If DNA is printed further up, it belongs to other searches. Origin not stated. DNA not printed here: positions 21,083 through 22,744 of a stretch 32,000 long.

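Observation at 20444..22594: Cytoplasmic histidine kinase whose entire input region is a GlgE-like GH13 domain with a disabled catalytic site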

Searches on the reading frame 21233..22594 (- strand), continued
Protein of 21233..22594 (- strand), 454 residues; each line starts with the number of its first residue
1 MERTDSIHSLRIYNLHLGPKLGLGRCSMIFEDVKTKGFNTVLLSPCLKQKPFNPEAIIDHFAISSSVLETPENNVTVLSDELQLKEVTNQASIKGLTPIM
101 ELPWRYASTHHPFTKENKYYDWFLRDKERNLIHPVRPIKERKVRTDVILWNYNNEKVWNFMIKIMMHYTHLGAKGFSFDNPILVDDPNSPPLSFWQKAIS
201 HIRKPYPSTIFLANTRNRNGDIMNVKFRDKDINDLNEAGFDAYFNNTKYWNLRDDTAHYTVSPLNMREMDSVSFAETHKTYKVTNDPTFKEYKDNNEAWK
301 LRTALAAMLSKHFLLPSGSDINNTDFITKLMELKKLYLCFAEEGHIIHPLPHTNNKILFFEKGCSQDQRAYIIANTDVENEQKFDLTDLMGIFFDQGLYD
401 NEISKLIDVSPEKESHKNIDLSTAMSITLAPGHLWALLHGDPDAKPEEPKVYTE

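Call 37: search_solved_structures(query=A5, max_evalue=0.001, show_alignments=3)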
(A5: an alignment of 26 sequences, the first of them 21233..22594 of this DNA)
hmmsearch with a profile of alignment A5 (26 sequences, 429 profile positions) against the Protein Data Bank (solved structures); distinct sequences matched with E-value up to 0.001: 276 (the best 60 are shown).
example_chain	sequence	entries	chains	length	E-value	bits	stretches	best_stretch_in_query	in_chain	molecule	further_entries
4gkl_A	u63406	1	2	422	1.2e-42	149.2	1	2-375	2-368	Alpha-amylase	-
3dhu_A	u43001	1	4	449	3.7e-39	137.8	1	7-332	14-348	Alpha-amylase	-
5vsj_A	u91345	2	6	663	7.5e-33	117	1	9-384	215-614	Alpha-1,4-glucan:maltose-1-phosphate maltosyltransferase 1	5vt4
4u2y_A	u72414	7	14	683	8.2e-33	116.9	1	9-384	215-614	Alpha-1,4-glucan:maltose-1-phosphate maltosyltransferase 1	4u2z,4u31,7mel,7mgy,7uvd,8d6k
3zss_A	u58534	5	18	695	9.2e-33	116.7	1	9-384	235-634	PUTATIVE GLUCANOHYDROLASE PEP1A | PUTATIVE GLUCANOHYDROLASE PEP1A GLGE ISOFORM 1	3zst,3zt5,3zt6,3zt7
5cvs_A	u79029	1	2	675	1.2e-31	113.1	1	9-384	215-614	Alpha-1,4-glucan:maltose-1-phosphate maltosyltransferase 1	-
4cn1_A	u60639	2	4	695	1.2e-31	113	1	9-384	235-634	ALPHA-1,4-GLUCAN: MALTOSE-1-PHOSPHATE MALTOSYLTRANSFERASE 1 | Alpha-1,4-glucan:maltose-1-phosphate maltosyltransferase 1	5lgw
4cn4_A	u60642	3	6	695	1.3e-31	112.9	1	9-384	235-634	ALPHA-1,4-GLUCAN:MALTOSE-1-PHOSPHATE MALTOSYLTRANSFERASE 1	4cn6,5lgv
4e2o_A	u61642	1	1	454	6.7e-30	107.3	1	17-401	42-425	Alpha-amylase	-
5a2a_A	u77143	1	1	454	3.8e-29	104.8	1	19-384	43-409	APO FORM OF ANOXYBACILLUS ALPHA-AMYLASES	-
5a2b_A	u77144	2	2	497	5.1e-29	104.4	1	18-384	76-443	ANOXYBACILLUS ALPHA-AMYLASE | ALPHA-AMYLASE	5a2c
1j0h_A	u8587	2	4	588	1.2e-28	103.2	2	19-205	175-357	neopullulanase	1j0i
1sma_A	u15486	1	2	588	2.3e-28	102.2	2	19-205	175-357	MALTOGENIC AMYLASE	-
1j0j_A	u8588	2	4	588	2.4e-28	102.2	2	19-201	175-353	neopullulanase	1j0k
4u33_A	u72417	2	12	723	2.9e-28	101.9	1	9-370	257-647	Alpha-1,4-glucan:maltose-1-phosphate maltosyltransferase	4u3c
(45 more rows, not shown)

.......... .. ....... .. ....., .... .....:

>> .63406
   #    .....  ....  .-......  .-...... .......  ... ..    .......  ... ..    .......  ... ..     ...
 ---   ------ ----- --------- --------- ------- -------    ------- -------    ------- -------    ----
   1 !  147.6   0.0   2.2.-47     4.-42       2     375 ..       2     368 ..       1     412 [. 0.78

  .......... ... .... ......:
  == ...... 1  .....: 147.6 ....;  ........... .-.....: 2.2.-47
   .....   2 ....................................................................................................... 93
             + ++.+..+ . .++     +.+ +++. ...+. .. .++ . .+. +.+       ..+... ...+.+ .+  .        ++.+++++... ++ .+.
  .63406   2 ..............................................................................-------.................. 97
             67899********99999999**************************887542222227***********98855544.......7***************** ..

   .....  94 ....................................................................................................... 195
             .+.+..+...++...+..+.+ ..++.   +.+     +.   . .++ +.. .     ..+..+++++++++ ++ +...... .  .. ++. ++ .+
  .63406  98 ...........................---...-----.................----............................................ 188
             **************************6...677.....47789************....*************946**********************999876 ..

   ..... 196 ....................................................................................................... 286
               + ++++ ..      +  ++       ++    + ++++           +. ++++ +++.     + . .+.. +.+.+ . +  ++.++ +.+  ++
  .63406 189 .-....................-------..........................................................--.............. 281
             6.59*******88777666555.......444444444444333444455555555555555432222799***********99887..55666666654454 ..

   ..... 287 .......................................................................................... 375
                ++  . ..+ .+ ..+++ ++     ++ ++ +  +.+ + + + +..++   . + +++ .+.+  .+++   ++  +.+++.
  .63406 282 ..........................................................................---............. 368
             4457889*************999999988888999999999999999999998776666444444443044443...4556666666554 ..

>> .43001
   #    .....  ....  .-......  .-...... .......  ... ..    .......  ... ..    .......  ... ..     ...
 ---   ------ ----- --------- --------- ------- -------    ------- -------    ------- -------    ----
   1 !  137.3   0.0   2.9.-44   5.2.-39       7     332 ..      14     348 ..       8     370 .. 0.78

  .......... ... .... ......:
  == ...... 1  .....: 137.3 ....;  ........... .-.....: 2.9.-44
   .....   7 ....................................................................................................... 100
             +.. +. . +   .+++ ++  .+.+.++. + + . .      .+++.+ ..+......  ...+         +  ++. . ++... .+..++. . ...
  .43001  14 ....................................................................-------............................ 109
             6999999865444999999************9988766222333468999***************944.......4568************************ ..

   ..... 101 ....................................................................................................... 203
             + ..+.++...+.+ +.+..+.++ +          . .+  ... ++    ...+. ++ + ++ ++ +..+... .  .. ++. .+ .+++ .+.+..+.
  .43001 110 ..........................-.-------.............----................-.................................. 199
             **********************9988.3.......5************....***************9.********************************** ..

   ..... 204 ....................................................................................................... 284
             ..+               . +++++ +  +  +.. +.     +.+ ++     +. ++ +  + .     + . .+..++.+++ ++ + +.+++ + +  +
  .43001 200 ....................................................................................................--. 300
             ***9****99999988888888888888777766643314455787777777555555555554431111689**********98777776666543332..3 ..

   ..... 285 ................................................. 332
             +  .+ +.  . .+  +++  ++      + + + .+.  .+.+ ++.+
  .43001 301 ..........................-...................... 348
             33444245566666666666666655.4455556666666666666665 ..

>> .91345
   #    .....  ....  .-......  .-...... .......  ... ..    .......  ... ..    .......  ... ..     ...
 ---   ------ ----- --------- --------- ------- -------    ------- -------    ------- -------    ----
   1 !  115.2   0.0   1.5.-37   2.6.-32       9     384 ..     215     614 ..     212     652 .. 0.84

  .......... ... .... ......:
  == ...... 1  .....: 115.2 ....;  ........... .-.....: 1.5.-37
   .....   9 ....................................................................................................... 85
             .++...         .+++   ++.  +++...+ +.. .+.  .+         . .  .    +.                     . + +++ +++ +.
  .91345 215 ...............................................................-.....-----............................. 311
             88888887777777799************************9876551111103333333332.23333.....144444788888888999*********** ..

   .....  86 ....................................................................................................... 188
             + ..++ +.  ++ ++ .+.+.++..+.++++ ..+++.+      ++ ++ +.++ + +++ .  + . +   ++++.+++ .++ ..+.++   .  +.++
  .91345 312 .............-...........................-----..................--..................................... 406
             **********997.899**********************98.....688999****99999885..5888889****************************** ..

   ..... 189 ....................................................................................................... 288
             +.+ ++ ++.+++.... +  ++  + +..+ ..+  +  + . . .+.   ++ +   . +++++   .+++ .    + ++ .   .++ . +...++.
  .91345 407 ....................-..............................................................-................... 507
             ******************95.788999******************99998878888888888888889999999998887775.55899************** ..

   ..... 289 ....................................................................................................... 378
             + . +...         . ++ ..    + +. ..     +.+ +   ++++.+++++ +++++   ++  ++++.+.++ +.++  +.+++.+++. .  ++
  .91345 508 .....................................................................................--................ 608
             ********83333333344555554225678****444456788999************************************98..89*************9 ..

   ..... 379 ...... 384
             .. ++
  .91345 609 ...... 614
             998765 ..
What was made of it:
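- On GlgE (GH13_3, EC 2.4.99.16): Profile position 9 aligns to GlgE residue 215/235 (call 37).
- Closest known: Compact A-B-C-only GH13 enzymes: AmyB of Thermotoga neapolitana. Same: These are the best profile matches in the PDB (1e-42, 4e-39; call 37).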

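Call 38: find_homologous_proteins(query=A5, max_evalue=0.00001)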
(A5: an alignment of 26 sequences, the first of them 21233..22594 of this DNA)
Query A5 (26 sequences) (454 aa, profile of the alignment): 89 proteins with E <= 0.00001 among 4416 candidates.
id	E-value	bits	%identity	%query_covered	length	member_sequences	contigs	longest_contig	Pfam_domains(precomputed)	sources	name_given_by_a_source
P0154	1.3e-182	625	23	89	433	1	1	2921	PF14871.13,PF00128.32,PF14701.13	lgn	-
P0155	6.2e-176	603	23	71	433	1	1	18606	PF00128.32,PF14701.13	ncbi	-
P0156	6.1e-175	600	24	89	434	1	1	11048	PF00128.32,PF14701.13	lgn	-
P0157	9.6e-175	599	25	93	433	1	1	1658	PF14871.13,PF00128.32,PF14701.13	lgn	-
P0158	2.6e-174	598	26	75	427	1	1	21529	PF00128.32,PF14701.13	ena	-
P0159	7.3e-173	593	25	73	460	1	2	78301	PF00128.32,PF14701.13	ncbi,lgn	-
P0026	8.1e-173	593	21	78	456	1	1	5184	PF14871.13,PF00128.32,PF14701.13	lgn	-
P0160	1.6e-172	592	25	89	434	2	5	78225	PF00128.32,PF14701.13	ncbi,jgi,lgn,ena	-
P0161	2.9e-172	591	26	90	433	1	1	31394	PF14871.13,PF00128.32,PF14701.13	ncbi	-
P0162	5.3e-172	590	27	89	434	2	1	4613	PF14871.13,PF00128.32,PF14701.13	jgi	jgi:starch synthase (maltosyl-transferring)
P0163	1.0e-171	589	25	83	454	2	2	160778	PF14871.13,PF00128.32,PF14701.13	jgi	-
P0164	1.8e-171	589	24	73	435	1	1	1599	PF00128.32,PF14701.13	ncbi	-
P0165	4.2e-171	587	23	91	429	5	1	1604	PF00128.32,PF14701.13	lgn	-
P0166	1.7e-170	586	26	82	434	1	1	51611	PF00128.32,PF14701.13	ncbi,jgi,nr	ncbi:MAG: alpha-amylase [Deltaproteobacteria bacterium]|nr:alpha-amylase [Deltaproteobacteria bacter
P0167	4.4e-170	584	24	89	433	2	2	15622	PF00128.32,PF14701.13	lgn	-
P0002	1.0e-127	445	50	100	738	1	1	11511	PF02518.32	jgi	jgi:signal transduction histidine kinase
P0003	2.0e-121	424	48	100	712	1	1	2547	PF02518.32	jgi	jgi:signal transduction histidine kinase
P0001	9.2e-106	372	100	94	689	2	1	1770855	PF02518.32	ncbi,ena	-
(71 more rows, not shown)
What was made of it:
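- Closest known: GlgE maltosyltransferase. Same: JGI names the nearest stand-alone relatives 'starch synthase (maltosyl-transferring)' (call 38).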

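Call 41: find_encoding_contigs(protein=P0003, flank=10000, max_places=3)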
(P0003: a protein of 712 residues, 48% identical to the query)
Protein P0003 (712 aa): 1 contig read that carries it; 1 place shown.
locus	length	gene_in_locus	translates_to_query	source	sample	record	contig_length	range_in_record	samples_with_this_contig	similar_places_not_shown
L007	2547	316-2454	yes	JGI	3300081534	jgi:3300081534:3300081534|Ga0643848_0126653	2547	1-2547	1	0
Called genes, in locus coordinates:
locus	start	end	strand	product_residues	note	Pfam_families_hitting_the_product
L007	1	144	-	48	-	?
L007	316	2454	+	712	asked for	PF02518:HATPase_c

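Call 50: find_encoding_contigs(protein=P0006, flank=8000, max_places=3)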
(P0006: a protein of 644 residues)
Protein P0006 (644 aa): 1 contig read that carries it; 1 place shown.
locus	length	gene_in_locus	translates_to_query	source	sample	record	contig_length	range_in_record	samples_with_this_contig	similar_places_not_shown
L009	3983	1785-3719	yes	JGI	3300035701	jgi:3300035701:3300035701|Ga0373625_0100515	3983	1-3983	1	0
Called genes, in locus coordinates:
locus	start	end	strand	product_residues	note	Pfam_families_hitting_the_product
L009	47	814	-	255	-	PF01061:ABC2_membrane, PF12698:ABC2_membrane_3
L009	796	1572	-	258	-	PF00005:ABC_tran, PF13304:AAA_21 (weak)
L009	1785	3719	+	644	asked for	PF00128:Alpha-amylase, PF02518:HATPase_c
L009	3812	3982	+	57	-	?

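Call 51: find_encoding_contigs(protein=P0009, flank=10000, max_places=3)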
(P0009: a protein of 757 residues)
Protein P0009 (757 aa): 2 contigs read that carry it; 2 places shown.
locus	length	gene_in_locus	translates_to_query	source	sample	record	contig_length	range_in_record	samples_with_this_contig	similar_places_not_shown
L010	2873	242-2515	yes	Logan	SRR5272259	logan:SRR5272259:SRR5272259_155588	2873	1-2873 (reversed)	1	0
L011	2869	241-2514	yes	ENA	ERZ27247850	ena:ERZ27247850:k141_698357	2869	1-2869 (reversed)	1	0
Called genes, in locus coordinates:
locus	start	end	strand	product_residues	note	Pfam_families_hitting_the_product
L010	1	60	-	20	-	?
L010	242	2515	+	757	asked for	PF00128:Alpha-amylase (weak), PF02518:HATPase_c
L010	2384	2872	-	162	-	?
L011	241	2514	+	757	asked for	PF00128:Alpha-amylase (weak), PF02518:HATPase_c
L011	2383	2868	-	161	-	?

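Call 52: find_encoding_contigs(protein=P0010, flank=10000, max_places=3)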
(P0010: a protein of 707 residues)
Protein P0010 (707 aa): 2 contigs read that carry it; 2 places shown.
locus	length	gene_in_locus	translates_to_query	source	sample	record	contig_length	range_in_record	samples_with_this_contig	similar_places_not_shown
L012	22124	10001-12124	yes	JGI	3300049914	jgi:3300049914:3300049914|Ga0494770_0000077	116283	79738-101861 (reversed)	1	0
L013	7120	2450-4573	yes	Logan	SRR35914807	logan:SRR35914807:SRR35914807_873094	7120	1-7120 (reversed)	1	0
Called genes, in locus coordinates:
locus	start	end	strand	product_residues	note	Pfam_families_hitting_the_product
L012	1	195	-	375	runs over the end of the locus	PF12679:ABC2_membrane_2, PF12698:ABC2_membrane_3, PF01061:ABC2_membrane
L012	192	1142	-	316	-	PF00005:ABC_tran, PF13304:AAA_21 (weak), PF13732:DrrA1-3_C (weak)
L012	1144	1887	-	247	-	PF00005:ABC_tran, PF13304:AAA_21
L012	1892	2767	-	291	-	PF25917:BSH_RND, PF25973:BSH_CzcB, PF25876:HH_MFP_RND (weak), PF25954:Beta-barrel_RND_2 (weak), PF25990:Beta-barrel_YknX (weak)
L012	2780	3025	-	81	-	PF04014:MazE_antitoxin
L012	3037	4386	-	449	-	PF02321:OEP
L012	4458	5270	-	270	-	PF00288:GHMP_kinases_N, PF08544:GHMP_kinases_C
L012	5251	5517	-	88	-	PF01649:Ribosomal_S20p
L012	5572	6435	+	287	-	PF17848:Zn_ribbon_ACC, PF01039:Carboxyl_trans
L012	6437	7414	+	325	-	PF03255:ACCA, PF01039:Carboxyl_trans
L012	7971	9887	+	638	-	PF00512:HisKA, PF02518:HATPase_c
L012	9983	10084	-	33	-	-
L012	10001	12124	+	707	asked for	PF00128:Alpha-amylase (weak), PF02518:HATPase_c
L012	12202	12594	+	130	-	PF01643:Acyl-ACP_TE, PF13279:4HBT_2, PF03061:4HBT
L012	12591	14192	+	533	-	PF00890:FAD_binding_2, PF01266:DAO, PF07992:Pyr_redox_2 (faint), PF02910:Succ_DH_flav_C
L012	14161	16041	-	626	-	PF13292:DXP_synthase_N, PF02779:Transket_pyr, PF02780:Transketolase_C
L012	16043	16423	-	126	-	PF02681:DUF212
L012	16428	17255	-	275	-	PF00348:polyprenyl_synt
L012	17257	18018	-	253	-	PF00977:His_biosynth, PF02581:TMP-TENI (faint), PF01207:Dus (faint), PF03060:NMO (faint), PF04309:G3P_antiterm (faint)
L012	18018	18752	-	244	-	PF01522:Polysacc_deac_1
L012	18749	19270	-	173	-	PF01035:DNA_binding_1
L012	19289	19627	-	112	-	PF01502:PRA-CH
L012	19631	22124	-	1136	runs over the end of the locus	PF02811:PHP, PF07733:DNA_pol3_alpha, PF17657:DNA_pol3_finger, PF14579:HHH_6, PF01336:tRNA_anti-codon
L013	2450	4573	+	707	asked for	PF00128:Alpha-amylase (weak), PF02518:HATPase_c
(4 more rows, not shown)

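Call 53: find_encoding_contigs(protein=P0008, flank=10000, max_places=3)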
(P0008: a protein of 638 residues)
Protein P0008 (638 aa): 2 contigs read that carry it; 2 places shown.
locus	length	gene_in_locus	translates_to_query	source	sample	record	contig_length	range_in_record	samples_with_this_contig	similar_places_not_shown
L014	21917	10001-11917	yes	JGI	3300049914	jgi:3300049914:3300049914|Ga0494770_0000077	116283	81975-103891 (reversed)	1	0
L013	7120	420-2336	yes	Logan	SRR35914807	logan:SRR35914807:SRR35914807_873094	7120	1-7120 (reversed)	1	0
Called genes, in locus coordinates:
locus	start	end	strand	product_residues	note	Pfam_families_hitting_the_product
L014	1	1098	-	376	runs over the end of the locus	PF12679:ABC2_membrane_2, PF12698:ABC2_membrane_3, PF01061:ABC2_membrane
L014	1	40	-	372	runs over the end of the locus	PF25917:BSH_RND, PF25973:BSH_CzcB, PF25984:BSH_YknX, PF25967:RND-MFP_C, PF25975:CzcB_C, PF25989:YknX_C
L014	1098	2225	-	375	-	PF12679:ABC2_membrane_2, PF12698:ABC2_membrane_3, PF01061:ABC2_membrane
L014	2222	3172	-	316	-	PF00005:ABC_tran, PF13304:AAA_21 (weak), PF13732:DrrA1-3_C (weak)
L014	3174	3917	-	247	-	PF00005:ABC_tran, PF13304:AAA_21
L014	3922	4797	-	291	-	PF25917:BSH_RND, PF25973:BSH_CzcB, PF25876:HH_MFP_RND (weak), PF25954:Beta-barrel_RND_2 (weak), PF25990:Beta-barrel_YknX (weak)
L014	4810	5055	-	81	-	PF04014:MazE_antitoxin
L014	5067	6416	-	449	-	PF02321:OEP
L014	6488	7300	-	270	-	PF00288:GHMP_kinases_N, PF08544:GHMP_kinases_C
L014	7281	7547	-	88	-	PF01649:Ribosomal_S20p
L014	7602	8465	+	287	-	PF17848:Zn_ribbon_ACC, PF01039:Carboxyl_trans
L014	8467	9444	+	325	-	PF03255:ACCA, PF01039:Carboxyl_trans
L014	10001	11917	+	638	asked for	PF00512:HisKA, PF02518:HATPase_c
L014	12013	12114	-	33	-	-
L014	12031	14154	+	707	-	PF00128:Alpha-amylase (weak), PF02518:HATPase_c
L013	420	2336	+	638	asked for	PF00512:HisKA, PF02518:HATPase_c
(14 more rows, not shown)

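Call 55: predict_structure(alignment_id=A6)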
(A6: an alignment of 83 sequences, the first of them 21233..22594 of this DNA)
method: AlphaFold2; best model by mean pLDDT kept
length: 454 residues; sequences in the alignment: 83
mean_pLDDT: 84.2   pTM: 0.88
mean pLDDT of the five models: 84.2, 84.0, 83.0, 82.7, 82.3
residues with pLDDT >= 90: 245; 70-90: 120; 50-70: 63; < 50: 26
segments of 3 or more residues with pLDDT < 50: 1-4, 220-226, 261-265, 279-283
pLDDT, mean of each block of 10 residues (from residue 1): 67 93 93 96 92 92 92 74 96 97 94 96 97 78 89 97 98 95 87 97 97 74 54 92 71 54 62 71 56 84 91 88 90 94 82 82 87 92 88 73 80 68 82 92 73 50
secondary structure, 60 per line:
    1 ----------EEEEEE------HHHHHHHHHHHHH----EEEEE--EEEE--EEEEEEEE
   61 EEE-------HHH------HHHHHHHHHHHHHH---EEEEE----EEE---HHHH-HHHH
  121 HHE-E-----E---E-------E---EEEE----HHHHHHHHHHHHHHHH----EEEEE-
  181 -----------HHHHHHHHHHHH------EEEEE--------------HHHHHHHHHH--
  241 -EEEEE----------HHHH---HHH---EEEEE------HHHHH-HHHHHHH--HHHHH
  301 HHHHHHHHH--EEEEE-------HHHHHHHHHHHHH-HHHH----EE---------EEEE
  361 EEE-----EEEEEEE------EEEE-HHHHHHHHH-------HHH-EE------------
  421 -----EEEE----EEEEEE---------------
elements in order: E11-16 H23-35 E40-44 E47-50 E53-63 H80-93 E97-101 E106-108 H112-115 H117-122 E147-150 H155-170 E175-179 H192-203 E210-214 H229-238 E242-246 H257-260 E270-274 H281-285 H287-293 H296-309 E312-316 H324-336 H338-341 E357-363 E369-375 E382-385 H387-395 E426-429 E434-439
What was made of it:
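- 21275..21547 (-): GH13 domain C-like beta-sandwich (aa ~350-440: ILFFEKG, AYIIANT, ITLA, LWALLH strands). calls 55, 37
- On GH13 (alpha-amylase family, clan GH-H): AF2 model pLDDT 84, eight strand/helix repeats plus beta-sandwich (call 55).
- On GlgE (GH13_3, EC 2.4.99.16): In the window protein beta1 is residues 11-16 (call 55).
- Tried and rejected: It was redone with 83 sequences (call 55).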
